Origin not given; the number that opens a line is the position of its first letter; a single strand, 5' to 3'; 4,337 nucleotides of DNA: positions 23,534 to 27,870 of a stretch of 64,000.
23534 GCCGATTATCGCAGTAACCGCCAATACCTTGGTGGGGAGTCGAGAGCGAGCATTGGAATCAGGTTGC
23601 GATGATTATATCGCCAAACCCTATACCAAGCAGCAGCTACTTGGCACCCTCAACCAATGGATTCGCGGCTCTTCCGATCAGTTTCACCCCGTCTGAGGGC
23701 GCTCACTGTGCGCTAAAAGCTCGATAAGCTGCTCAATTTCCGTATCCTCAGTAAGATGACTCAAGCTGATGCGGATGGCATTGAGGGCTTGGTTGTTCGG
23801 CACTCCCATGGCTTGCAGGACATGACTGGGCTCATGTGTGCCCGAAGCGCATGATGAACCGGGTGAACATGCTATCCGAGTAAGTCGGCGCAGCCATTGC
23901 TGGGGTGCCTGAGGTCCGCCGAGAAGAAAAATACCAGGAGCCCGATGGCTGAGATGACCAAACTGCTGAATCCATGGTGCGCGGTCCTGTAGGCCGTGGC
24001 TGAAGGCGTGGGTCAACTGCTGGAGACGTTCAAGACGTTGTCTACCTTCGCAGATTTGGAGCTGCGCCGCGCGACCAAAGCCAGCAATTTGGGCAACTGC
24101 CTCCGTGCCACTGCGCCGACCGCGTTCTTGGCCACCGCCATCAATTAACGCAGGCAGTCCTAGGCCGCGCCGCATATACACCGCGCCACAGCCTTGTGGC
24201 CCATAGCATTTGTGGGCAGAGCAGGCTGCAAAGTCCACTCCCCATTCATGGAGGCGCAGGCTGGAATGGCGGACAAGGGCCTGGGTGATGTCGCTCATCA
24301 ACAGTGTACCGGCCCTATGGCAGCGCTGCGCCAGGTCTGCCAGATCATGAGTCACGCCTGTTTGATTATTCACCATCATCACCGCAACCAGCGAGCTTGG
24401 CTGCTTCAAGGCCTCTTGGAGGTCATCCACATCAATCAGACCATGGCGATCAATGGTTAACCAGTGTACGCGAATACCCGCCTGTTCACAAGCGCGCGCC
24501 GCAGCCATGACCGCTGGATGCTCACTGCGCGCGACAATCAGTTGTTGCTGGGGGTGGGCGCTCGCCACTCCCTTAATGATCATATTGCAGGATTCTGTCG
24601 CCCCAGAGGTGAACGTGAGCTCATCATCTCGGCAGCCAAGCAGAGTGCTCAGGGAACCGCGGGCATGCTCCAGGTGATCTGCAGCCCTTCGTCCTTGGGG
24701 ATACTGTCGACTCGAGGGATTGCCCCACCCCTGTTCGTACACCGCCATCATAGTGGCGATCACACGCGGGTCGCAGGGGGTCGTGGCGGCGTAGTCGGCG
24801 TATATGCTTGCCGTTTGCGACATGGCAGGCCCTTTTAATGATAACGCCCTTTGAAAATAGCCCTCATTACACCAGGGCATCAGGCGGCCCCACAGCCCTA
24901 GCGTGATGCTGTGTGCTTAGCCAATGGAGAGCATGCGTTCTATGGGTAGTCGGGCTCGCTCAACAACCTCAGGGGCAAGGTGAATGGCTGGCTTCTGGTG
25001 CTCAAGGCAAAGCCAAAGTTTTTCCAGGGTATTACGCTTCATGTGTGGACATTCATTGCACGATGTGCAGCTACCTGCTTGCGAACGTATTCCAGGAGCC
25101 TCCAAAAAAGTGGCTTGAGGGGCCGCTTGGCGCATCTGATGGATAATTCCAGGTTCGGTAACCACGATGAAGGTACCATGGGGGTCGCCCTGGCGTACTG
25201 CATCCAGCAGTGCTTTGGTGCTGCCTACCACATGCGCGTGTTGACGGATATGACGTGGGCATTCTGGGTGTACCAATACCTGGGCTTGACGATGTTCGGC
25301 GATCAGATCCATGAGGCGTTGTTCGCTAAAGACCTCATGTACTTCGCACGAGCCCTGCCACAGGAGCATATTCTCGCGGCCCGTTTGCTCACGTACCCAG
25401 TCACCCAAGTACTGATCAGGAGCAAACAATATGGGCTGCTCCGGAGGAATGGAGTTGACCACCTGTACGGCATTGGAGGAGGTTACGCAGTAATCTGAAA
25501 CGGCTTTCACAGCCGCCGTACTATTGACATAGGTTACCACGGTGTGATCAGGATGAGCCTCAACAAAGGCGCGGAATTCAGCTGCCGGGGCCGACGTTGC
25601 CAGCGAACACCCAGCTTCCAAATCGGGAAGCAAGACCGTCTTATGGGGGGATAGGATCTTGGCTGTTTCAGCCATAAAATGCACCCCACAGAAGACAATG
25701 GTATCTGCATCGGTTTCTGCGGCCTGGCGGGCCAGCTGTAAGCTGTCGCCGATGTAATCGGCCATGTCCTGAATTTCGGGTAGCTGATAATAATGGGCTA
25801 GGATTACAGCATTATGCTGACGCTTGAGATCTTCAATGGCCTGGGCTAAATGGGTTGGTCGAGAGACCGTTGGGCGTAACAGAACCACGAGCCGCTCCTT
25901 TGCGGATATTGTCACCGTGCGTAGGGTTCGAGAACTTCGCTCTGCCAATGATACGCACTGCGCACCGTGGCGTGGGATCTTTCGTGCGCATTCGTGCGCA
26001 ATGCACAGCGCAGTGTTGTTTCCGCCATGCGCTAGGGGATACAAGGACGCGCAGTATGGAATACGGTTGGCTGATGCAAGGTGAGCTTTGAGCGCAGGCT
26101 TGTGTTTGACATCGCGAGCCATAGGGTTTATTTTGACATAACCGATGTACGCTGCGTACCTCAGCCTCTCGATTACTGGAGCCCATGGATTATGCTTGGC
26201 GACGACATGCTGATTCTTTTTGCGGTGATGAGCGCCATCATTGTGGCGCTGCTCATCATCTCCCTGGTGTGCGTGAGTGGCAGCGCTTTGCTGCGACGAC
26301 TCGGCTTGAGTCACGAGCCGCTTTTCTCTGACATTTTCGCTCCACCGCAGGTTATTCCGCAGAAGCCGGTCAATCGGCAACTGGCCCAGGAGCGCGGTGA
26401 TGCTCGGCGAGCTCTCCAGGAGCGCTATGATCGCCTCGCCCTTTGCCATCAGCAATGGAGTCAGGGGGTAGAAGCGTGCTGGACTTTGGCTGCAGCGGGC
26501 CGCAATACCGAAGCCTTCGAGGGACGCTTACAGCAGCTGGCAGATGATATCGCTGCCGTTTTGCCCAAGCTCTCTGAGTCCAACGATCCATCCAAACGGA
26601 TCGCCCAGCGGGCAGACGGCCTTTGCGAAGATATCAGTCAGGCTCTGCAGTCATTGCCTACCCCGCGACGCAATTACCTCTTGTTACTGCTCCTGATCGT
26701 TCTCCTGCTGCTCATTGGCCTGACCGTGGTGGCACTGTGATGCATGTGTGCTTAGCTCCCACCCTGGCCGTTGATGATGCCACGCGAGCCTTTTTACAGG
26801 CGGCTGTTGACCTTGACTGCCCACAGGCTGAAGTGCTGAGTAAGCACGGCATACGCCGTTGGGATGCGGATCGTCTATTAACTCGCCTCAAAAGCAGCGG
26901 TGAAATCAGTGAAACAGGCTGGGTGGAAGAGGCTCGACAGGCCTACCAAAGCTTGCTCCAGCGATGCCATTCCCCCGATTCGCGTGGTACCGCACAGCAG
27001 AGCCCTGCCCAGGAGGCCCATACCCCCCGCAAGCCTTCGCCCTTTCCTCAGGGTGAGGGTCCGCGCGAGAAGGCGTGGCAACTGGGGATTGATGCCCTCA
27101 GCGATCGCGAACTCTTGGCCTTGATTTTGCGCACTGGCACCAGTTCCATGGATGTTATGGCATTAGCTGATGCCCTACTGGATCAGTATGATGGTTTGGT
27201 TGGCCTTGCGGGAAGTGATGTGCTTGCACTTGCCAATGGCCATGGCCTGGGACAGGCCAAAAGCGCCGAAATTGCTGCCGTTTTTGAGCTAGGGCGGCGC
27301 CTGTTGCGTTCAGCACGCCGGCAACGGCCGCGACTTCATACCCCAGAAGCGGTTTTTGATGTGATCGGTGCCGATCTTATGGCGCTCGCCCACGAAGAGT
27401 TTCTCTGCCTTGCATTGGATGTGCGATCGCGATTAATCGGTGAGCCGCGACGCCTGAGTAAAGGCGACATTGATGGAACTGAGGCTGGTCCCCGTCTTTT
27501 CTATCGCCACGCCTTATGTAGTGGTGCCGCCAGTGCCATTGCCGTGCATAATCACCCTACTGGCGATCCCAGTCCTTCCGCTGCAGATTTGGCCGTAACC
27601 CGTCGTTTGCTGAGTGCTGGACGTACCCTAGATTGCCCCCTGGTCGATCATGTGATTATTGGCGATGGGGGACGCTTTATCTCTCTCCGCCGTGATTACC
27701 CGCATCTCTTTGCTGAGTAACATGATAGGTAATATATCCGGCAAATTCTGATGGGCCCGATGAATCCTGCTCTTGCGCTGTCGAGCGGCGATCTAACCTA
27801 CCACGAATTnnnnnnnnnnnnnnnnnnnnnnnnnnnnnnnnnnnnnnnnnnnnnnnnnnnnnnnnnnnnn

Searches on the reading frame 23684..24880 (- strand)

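Call 100: search_protein_families(library=pfam, proteins=[window:23684-24880:-], max_evalue=0.00001)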
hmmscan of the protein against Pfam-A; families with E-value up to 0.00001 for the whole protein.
window:23684-24880:- (398 aa): 2 families
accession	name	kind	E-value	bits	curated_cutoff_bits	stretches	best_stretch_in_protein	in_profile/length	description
PF00266.25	Aminotran_5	-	1e-61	209.4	21.5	1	26-385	1-371/371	Aminotransferase class-V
PF00155.27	Aminotran_1_2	-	1.8e-08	34.4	19.7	1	84-346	65-338/361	Aminotransferase class I and II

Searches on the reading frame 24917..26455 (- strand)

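Call 100: search_protein_families(library=pfam, proteins=[window:24917-26455:-], max_evalue=0.00001)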
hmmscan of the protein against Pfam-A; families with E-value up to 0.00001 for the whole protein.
window:24917-26455:- (512 aa): 1 family
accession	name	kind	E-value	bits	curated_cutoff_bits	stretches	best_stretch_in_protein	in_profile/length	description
PF02445.21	NadA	-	1.6e-121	405.4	27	1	206-509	2-294/295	Quinolinate synthetase A protein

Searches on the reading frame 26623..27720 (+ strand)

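Call 100: search_protein_families(library=pfam, proteins=[window:26623-27720:+], max_evalue=0.00001)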
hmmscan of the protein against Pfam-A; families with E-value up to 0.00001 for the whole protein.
window:26623-27720:+ (365 aa): 2 families
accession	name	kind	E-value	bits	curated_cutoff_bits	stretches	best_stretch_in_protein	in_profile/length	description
PF04002.20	RadC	-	2.2e-30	105.5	22.1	1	239-357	2-118/121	RadC-like JAB domain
PF20582.4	UPF0758_N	-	3.2e-17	62.8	27.1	1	141-214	4-76/77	UPF0758 N-terminal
